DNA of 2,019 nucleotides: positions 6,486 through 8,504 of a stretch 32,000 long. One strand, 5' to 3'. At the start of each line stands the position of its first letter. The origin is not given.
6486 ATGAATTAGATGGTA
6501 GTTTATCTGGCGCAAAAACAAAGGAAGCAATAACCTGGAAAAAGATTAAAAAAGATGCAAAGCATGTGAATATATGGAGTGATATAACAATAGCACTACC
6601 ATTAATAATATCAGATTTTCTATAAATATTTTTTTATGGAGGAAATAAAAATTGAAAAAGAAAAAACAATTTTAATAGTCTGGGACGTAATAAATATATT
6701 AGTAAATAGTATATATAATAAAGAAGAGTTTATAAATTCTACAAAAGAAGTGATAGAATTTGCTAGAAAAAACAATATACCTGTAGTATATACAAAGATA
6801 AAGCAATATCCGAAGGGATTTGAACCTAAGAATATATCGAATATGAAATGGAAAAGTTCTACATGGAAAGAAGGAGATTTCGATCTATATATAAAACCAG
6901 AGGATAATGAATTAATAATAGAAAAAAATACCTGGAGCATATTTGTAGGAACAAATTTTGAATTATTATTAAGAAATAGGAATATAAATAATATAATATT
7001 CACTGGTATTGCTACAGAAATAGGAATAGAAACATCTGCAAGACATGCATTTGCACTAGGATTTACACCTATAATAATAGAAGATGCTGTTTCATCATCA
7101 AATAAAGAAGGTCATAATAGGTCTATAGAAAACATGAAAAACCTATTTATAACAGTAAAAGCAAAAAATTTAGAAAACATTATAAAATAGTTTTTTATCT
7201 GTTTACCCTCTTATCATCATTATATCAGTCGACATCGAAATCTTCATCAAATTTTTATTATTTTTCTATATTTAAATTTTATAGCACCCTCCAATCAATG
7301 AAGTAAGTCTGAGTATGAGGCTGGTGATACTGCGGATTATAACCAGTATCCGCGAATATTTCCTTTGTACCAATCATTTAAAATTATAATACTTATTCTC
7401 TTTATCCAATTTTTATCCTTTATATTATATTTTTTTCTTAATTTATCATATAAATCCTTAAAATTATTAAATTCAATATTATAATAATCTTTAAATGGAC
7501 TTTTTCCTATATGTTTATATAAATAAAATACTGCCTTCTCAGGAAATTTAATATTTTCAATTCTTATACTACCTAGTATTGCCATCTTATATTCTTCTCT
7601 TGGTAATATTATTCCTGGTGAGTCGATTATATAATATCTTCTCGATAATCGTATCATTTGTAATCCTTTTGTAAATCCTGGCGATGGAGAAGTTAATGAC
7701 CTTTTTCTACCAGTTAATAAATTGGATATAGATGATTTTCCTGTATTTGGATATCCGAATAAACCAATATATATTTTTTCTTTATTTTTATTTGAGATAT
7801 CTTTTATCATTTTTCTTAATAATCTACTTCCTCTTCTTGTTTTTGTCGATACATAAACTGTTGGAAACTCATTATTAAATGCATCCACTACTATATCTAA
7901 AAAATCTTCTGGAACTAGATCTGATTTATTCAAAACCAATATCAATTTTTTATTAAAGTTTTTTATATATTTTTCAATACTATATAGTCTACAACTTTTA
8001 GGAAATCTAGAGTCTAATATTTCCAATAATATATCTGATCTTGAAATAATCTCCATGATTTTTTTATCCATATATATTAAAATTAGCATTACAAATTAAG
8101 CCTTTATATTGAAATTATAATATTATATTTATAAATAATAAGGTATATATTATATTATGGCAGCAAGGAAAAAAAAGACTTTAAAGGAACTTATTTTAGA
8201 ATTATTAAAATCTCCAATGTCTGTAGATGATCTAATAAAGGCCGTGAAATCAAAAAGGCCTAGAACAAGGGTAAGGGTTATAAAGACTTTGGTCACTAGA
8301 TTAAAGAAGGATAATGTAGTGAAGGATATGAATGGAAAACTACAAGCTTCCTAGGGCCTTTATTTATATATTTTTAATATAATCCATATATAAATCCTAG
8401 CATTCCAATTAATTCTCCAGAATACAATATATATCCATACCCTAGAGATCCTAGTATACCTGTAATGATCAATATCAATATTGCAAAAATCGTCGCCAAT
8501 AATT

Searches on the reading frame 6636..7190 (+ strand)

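Call 56: search_protein_families(library=pfam, proteins=[window:6636-7190:+], max_evalue=0.1)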
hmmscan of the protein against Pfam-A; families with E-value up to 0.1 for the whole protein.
window:6636-7190:+ (184 aa): 1 family
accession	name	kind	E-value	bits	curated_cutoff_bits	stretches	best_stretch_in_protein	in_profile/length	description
PF00857.26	Isochorismatase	-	2.5e-37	129.1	27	1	11-174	1-170/175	Isochorismatase domain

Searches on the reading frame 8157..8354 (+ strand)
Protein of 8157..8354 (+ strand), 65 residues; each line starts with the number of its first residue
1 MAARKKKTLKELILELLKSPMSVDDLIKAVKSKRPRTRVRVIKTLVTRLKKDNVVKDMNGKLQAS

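Call 56: search_protein_families(library=pfam, proteins=[window:8157-8354:+], max_evalue=0.1)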
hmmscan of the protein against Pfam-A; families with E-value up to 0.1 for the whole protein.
window:8157-8354:+ (65 aa): 6 families
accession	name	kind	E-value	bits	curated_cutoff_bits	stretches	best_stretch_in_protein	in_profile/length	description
PF13646.12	HEAT_2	-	0.0055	17.4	27.7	1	14-46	24-56/88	HEAT repeats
PF05823.17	Gp-FAR-1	-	0.017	16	29.2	1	5-43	22-59/149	Nematode fatty acid retinoid binding protein (Gp-FAR-1)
PF12174.13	RST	-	0.05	13.9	22.7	1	20-57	6-43/67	RCD1-SRO-TAF4 (RST) plant domain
PF09524.15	Phg_2220_C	-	0.069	13.7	27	0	5-33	16-44/73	Conserved phage C-terminus (Phg_2220_C)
PF19064.5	DUF5760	-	0.08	13.6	27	0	5-44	43-83/86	Family of unknown function (DUF5760)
PF19121.6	DUF5805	-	0.081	13.7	28.5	0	4-33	9-40/67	Family of unknown function (DUF5805)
